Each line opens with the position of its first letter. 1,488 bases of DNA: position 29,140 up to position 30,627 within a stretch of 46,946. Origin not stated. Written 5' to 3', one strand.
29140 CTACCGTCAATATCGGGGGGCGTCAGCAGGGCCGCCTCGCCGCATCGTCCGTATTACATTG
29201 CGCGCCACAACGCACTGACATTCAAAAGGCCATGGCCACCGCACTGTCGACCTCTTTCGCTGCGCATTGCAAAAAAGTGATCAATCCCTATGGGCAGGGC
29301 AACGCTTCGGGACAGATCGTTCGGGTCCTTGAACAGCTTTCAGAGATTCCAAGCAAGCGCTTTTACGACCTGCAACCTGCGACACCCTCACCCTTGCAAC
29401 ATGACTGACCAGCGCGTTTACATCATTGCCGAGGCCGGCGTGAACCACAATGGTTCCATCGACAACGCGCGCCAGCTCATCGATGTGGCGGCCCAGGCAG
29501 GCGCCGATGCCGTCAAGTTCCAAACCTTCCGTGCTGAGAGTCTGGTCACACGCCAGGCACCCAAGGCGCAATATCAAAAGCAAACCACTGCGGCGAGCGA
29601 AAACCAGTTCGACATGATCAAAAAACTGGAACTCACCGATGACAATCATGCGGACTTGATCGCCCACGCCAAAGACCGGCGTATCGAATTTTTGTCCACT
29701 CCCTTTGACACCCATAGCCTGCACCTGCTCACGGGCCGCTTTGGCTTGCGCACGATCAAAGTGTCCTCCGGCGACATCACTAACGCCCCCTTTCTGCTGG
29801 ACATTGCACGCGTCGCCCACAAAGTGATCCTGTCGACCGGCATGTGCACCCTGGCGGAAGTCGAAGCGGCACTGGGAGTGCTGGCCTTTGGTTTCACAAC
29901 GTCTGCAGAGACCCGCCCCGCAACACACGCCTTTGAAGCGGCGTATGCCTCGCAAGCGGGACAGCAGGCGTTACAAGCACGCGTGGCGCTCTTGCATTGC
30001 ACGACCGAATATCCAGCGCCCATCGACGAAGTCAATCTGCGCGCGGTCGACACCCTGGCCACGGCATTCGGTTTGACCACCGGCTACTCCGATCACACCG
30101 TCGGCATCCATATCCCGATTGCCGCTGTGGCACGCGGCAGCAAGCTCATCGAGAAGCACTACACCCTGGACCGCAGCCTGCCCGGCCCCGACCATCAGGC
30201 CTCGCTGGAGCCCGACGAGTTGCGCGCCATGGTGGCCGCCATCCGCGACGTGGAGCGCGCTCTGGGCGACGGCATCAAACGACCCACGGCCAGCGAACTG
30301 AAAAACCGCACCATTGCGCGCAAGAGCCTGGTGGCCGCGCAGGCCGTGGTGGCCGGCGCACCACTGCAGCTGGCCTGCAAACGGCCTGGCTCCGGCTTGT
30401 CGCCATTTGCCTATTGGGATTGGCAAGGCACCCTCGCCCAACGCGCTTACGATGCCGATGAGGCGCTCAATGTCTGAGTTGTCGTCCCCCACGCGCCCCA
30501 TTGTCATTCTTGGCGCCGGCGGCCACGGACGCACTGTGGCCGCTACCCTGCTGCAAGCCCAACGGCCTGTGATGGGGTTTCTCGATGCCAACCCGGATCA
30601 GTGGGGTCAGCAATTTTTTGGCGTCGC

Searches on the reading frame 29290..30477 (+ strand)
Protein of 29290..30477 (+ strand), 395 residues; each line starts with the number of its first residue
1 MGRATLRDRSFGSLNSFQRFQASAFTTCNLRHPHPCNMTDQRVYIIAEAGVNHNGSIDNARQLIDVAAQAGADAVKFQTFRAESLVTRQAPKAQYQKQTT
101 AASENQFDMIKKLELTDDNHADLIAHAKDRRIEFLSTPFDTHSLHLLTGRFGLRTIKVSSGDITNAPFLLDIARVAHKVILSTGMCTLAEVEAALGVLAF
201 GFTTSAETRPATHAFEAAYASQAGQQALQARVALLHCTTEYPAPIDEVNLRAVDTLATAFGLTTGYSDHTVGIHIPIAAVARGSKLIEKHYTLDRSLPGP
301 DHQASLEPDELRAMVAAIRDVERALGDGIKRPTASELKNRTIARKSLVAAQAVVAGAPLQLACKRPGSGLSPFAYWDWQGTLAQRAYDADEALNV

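Call 8: search_protein_families(library=pfam, proteins=[window:29290-30477:+], max_evalue=0.001)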
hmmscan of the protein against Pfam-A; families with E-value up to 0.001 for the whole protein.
window:29290-30477:+ (395 aa): 1 family
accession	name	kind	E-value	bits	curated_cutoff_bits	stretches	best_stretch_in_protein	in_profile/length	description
PF03102.20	NeuB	-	6.8e-92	307.7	22.1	1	63-330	1-241/241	NeuB family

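Call 64: search_protein_families(library=ncbifam, proteins=[window:29290-30477:+], max_evalue=0.01)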
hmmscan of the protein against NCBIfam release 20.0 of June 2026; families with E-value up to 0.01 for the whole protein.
window:29290-30477:+ (395 aa): 2 families
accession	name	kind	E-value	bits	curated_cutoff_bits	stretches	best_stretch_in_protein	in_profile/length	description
TIGR03569.1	NeuB_NnaB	equivalog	8.5e-137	455.6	399.65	1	43-393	1-329/329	N-acetylneuraminate synthase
TIGR03586.1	PseI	equivalog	4.3e-68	229.9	340.25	2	220-386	152-320/327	pseudaminic acid synthase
